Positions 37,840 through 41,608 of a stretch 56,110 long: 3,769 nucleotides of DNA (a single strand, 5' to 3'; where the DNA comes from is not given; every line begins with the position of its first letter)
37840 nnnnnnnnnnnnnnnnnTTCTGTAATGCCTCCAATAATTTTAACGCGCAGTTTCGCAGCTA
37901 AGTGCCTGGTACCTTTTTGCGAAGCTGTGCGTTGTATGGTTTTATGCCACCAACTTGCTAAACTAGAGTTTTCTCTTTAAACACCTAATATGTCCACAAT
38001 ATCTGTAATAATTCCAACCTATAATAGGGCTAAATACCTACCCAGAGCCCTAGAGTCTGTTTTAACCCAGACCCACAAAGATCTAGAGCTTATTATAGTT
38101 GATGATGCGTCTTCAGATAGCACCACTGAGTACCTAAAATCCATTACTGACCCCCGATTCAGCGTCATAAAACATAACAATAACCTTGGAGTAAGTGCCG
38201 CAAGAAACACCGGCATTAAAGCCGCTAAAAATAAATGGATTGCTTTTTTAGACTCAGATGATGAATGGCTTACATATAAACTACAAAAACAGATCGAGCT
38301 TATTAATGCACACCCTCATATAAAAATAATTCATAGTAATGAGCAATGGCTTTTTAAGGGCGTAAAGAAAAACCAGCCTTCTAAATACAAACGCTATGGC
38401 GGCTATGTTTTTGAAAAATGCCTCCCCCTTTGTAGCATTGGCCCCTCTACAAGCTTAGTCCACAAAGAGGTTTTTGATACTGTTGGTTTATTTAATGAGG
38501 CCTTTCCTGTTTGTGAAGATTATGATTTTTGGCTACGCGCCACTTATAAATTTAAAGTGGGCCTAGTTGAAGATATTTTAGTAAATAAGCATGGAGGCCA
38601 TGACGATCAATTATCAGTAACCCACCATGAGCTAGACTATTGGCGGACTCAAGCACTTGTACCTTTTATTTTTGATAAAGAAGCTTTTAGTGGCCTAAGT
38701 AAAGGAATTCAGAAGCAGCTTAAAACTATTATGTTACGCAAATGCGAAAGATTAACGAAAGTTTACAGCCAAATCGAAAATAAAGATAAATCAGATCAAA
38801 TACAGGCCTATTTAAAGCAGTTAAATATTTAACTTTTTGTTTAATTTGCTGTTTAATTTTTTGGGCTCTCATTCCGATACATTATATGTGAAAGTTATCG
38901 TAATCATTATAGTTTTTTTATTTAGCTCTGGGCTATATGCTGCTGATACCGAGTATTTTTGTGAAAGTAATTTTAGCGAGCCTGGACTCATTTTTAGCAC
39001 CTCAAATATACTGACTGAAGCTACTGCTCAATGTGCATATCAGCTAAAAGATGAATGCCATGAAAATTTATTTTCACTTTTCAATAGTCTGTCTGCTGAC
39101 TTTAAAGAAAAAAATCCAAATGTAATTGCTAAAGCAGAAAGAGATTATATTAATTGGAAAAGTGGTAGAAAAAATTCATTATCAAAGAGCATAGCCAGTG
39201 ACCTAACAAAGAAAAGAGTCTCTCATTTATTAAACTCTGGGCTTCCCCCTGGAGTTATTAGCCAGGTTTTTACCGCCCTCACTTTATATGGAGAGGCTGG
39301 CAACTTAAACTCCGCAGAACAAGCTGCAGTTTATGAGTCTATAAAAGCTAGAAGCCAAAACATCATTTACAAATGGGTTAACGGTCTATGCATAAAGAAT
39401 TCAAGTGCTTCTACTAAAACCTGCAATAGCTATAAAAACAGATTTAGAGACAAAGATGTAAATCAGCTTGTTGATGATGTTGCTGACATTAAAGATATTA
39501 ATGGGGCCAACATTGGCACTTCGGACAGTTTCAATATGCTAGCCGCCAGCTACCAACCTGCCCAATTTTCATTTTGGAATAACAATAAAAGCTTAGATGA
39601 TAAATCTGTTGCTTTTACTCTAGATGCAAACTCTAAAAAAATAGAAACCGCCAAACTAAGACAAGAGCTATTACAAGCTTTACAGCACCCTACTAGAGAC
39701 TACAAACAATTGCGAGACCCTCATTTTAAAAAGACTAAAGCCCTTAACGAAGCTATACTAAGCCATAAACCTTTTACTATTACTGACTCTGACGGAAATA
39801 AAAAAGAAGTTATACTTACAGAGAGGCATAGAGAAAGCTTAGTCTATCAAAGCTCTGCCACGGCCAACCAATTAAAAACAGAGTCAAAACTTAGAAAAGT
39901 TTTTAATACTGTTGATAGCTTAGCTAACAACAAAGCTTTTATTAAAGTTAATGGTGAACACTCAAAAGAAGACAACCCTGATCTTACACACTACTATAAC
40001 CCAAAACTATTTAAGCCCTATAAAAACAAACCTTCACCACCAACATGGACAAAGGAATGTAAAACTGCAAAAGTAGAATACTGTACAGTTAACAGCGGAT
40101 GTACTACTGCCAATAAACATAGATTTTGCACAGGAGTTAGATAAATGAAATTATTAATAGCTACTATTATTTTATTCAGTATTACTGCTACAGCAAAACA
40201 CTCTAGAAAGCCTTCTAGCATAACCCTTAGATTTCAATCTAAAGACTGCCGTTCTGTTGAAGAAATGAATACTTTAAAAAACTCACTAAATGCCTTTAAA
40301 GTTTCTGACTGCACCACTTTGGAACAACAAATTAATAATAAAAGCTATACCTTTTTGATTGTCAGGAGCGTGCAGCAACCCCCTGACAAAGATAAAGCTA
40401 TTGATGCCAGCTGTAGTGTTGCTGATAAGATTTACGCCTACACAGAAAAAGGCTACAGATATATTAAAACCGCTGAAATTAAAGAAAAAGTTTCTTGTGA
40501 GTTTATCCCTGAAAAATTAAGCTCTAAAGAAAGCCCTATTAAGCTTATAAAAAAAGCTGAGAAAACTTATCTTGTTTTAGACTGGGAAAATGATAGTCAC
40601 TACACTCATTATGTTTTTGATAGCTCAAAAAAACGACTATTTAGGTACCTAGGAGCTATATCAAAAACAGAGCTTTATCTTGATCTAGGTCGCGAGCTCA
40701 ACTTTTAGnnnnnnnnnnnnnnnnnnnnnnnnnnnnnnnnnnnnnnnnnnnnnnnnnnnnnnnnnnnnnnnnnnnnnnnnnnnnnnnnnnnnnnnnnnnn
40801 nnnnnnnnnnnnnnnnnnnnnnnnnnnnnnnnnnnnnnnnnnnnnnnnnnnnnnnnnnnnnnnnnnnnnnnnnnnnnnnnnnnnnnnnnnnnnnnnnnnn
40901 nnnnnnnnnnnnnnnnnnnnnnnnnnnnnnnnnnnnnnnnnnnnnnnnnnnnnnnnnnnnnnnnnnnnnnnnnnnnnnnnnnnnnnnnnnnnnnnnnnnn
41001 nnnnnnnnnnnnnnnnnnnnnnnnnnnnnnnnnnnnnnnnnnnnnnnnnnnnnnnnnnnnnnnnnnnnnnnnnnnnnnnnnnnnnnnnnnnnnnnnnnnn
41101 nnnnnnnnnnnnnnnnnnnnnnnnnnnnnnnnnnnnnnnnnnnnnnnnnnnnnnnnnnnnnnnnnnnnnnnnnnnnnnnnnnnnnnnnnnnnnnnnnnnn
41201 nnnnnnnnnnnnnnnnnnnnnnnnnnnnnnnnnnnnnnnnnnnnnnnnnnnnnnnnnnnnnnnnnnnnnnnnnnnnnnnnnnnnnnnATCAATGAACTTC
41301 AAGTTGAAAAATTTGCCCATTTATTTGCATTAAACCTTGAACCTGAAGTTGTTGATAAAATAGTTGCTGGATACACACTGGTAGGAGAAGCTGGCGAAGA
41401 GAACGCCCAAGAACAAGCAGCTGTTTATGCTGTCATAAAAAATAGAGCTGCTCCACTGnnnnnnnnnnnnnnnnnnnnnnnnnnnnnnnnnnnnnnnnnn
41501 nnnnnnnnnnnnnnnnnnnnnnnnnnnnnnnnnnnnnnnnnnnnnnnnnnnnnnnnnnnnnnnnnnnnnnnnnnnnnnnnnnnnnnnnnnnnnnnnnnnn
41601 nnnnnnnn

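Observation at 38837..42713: Tandemly duplicated two-gene module: secreted Cys-rich SleB/CwlJ-like cell-wall hydrolase plus a small secreted 4-Cys partner (possible effector/self-protection pairs)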

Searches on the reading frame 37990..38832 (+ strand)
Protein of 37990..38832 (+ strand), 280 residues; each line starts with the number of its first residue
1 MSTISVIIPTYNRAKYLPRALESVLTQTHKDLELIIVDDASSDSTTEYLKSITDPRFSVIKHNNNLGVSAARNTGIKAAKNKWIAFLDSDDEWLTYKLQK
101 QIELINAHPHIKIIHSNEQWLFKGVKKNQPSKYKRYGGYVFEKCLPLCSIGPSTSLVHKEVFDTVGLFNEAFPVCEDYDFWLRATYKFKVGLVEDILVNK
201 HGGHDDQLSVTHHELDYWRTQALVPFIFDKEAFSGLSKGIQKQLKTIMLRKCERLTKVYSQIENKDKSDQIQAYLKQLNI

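Call 3: search_protein_families(library=pfam, proteins=[window:37990-38832:+], max_evalue=1)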
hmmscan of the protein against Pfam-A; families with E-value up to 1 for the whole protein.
window:37990-38832:+ (280 aa): 4 families
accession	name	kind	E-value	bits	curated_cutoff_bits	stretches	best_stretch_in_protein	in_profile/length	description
PF00535.33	Glycos_transf_2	-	1.5e-39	136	23.3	1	5-161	1-163/168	Glycosyl transferase family 2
PF10111.15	Glyco_tranf_2_2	-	2.7e-17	63.6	27.3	1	5-187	1-202/276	Glycosyltransferase like family 2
PF13641.12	Glyco_tranf_2_3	-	3.5e-15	57.1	27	1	4-184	3-194/230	Glycosyltransferase like family 2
PF13704.12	Glyco_tranf_2_4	-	4.3e-05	24.4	27.5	1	12-98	2-88/98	Glycosyl transferase family 2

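Call 94: search_protein_families(library=ncbifam, proteins=[window:37990-38832:+], max_evalue=0.00001)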
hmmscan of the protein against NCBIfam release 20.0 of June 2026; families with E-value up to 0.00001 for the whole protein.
window:37990-38832:+ (280 aa): 25 families
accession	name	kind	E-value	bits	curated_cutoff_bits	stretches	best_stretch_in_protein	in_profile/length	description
NF047683.1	TeichurnBiosyTuaG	equivalog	2.1e-30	106.2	400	1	3-110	7-116/252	teichuronic acid biosynthesis protein TuaG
NF007482.0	PRK10073.1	equivalog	2.7e-24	85.8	423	1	3-130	7-134/334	glycosyltransferase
TIGR03965.1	mycofact_glyco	equivalog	6.4e-22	78.1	280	1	3-90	75-164/467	mycofactocin biosynthesis glycosyltransferase MftF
NF007453.0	PRK10018.1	equivalog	1.3e-20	74.3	382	1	3-190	7-199/280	colanic acid biosynthesis glycosyltransferase WcaA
NF041875.1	EPS_EpsD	equivalog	1.3e-20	74.1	370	1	4-100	1-99/325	exopolysaccharide biosynthesis glycosyltransferase EpsD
TIGR04017.1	WcaA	equivalog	1.4e-20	74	495.75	1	3-190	6-198/279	colanic acid biosynthesis glycosyltransferase WcaA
NF053739.1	GlytfEpsEBac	equivalog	3.6e-20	72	450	1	4-116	3-118/265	glycosyltransferase EpsE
NF050050.1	ProtGlycPglI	equivalog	4.2e-20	72.3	500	1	1-105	1-108/306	GalNAc(5)-diNAcBac-PP-undecaprenol beta-1,3-glucosyltransferase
TIGR04283.1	glyco_like_mftF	equivalog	5.1e-20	72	182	1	4-194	1-179/221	TIGR04283 family arsenosugar biosynthesis glycosyltransferase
TIGR03937.1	PgaC_IcaA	equivalog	1.4e-15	57.2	422.3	1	2-91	45-136/407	poly-beta-1,6-N-acetyl-D-glucosamine synthase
NF038302.1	EPS_HpsE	equivalog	3.5e-14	52.5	300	1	4-116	3-122/307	hormogonium polysaccharide biosynthesis glycosyltransferase HpsE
NF038299.1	EPS_HpsN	equivalog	2.5e-12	46.4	425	1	3-106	2-107/317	hormogonium polysaccharide biosynthesis glycosyltransferase HpsN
NF041394.1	GtaseAglG_Halo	equivalog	4e-12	46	440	1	4-91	3-93/304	glucosyl-dolichyl phosphate glucuronosyltransferase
TIGR04195.1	S_glycosyl_SunS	equivalog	6.9e-09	35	350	1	3-91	58-142/421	SunS family peptide S-glycosyltransferase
TIGR04440.1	glyco_TIGR04440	domain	1.3e-08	34.8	70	1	5-136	3-135/215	TIGR00180 family glycosyltransferase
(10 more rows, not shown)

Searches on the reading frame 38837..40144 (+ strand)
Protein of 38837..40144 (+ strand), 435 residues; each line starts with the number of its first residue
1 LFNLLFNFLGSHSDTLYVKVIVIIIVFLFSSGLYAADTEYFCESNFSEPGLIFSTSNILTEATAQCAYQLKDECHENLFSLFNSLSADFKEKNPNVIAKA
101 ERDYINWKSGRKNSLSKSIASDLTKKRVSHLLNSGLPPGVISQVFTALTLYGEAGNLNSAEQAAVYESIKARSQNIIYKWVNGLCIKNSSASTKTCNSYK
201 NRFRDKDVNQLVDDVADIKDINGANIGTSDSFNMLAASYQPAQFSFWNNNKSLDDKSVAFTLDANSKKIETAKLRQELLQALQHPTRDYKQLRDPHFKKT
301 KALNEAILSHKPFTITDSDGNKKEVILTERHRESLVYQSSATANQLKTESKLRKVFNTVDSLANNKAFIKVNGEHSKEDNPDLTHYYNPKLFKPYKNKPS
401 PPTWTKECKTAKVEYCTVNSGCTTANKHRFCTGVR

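Call 3: search_protein_families(library=pfam, proteins=[window:38837-40144:+], max_evalue=1)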
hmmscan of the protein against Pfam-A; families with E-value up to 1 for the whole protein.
window:38837-40144:+ (435 aa): 1 family
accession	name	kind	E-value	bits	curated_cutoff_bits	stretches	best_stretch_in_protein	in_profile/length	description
PF20465.4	MmeI_hel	-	0.071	14.3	27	0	46-106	15-71/75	MmeI, helicase spacer domain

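Call 4: search_protein_families(library=ncbifam, proteins=[window:38837-40144:+], max_evalue=1)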
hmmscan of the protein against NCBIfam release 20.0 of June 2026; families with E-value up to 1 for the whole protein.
window:38837-40144:+ (435 aa): 0 families

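Call 9: search_solved_structures(query=window:38837-40144:+, max_evalue=10, show_alignments=2)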
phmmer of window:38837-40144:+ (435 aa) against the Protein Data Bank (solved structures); distinct sequences matched with E-value up to 10: 3.
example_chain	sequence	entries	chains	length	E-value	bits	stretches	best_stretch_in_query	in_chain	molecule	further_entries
2k0n_A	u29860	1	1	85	0.044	15.9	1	199-255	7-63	Mediator of RNA polymerase II transcription subunit 15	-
1ztm_A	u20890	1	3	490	1.1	11.3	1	178-272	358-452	Fusion glycoprotein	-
8snb_6I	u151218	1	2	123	1.2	11.2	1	340-404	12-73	Pierce1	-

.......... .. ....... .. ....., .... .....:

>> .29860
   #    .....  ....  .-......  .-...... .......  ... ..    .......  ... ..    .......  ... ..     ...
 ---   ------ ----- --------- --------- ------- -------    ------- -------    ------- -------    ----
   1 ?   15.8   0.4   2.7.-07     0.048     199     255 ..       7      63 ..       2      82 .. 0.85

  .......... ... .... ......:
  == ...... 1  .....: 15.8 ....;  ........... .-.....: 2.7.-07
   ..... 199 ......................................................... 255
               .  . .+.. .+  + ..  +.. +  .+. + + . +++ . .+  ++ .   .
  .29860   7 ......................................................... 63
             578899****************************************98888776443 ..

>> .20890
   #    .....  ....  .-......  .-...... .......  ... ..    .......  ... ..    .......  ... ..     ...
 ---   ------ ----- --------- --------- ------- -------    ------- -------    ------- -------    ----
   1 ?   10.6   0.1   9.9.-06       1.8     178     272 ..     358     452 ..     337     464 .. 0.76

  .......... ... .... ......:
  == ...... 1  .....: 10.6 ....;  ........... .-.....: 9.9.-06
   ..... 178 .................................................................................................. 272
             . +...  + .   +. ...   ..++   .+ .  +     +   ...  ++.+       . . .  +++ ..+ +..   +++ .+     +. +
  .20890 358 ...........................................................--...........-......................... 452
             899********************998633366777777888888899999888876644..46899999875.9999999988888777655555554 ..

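Call 11: find_homologous_proteins(query=window:38837-40144:+, max_evalue=0.001)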
Query window:38837-40144:+ (435 aa): 1 proteins with E <= 0.001 among 3821 candidates.
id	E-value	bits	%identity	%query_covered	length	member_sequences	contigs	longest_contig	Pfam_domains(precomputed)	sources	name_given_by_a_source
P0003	7.4e-284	959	100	98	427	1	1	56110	-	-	-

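Call 71: search_protein_families(library=phrogs, proteins=[window:38888-40144:+], max_evalue=1)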
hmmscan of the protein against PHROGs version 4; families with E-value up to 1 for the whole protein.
window:38888-40144:+ (418 aa): 1 family
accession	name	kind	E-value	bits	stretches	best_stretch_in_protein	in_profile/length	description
phrog_14545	-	unknown function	0.057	14.6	1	159-195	6-43/109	-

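Call 72: search_protein_families(library=padloc, proteins=[window:38888-40144:+], max_evalue=1)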
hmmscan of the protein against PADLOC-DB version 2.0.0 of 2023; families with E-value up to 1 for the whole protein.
window:38888-40144:+ (418 aa): 1 family
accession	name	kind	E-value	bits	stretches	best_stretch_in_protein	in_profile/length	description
PDLC01612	Csm2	-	0.013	14.7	1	316-355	3-35/101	CAS-III-A; effector_SS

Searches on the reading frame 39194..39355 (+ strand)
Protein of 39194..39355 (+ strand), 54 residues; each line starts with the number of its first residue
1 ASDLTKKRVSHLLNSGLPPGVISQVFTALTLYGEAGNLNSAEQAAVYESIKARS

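Call 18: search_protein_families(library=pfam, proteins=[window:39194-39355:+], max_evalue=10)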
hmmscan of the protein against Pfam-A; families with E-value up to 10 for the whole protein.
seq(54 aa): 1 family
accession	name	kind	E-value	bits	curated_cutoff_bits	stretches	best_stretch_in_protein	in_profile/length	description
PF24158.1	DUF7409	-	0.099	13.4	27.8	1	1-22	19-42/47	Domain of unknown function (DUF7409)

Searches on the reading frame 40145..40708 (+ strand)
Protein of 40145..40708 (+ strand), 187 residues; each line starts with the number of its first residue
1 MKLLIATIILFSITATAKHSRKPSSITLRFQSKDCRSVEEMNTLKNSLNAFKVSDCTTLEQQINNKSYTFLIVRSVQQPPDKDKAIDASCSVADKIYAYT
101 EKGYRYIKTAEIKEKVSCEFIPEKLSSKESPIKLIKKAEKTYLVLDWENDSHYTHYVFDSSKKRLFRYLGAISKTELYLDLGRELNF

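Call 3: search_protein_families(library=pfam, proteins=[window:40145-40708:+], max_evalue=1)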
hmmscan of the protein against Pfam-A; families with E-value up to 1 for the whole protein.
window:40145-40708:+ (187 aa): 4 families
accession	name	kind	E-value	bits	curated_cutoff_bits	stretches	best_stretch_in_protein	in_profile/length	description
PF18466.6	GluRS_N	-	0.025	15.4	26.7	1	105-142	1-40/55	Glutamate--tRNA ligase N-terminal domain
PF03726.19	PNPase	-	0.03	15.2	24.6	1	95-134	16-56/81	Polyribonucleotide nucleotidyltransferase, RNA binding domain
PF23344.1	ZP-N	-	0.074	13.8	24.7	1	19-90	17-98/101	ZP-N domain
PF09526.16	DUF2387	-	0.12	12.9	25.9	1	88-134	12-51/72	Probable metal-binding protein (DUF2387)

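Call 4: search_protein_families(library=ncbifam, proteins=[window:40145-40708:+], max_evalue=1)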
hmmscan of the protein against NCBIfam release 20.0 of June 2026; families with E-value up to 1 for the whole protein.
window:40145-40708:+ (187 aa): 0 families

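Call 71: search_protein_families(library=phrogs, proteins=[window:40145-40708:+], max_evalue=1)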
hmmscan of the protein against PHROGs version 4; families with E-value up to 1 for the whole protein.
window:40145-40708:+ (187 aa): 2 families
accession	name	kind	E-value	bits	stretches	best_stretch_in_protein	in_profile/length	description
phrog_13119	-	unknown function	0.17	13.3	1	64-113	8-58/63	-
phrog_7046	-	unknown function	0.23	12.5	1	102-139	28-61/64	-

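Call 72: search_protein_families(library=padloc, proteins=[window:40145-40708:+], max_evalue=1)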
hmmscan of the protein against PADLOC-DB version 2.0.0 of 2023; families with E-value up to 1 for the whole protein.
window:40145-40708:+ (187 aa): 0 families

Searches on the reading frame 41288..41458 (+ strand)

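Call 18: search_protein_families(library=pfam, proteins=[window:41288-41458:+], max_evalue=10)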
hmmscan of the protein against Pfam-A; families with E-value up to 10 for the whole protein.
seq(57 aa): 1 family
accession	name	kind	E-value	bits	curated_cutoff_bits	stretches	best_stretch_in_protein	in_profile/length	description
PF02744.22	GalP_UDP_tr_C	-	0.13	12.4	29.2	1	10-46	115-151/165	Galactose-1-phosphate uridyl transferase, C-terminal domain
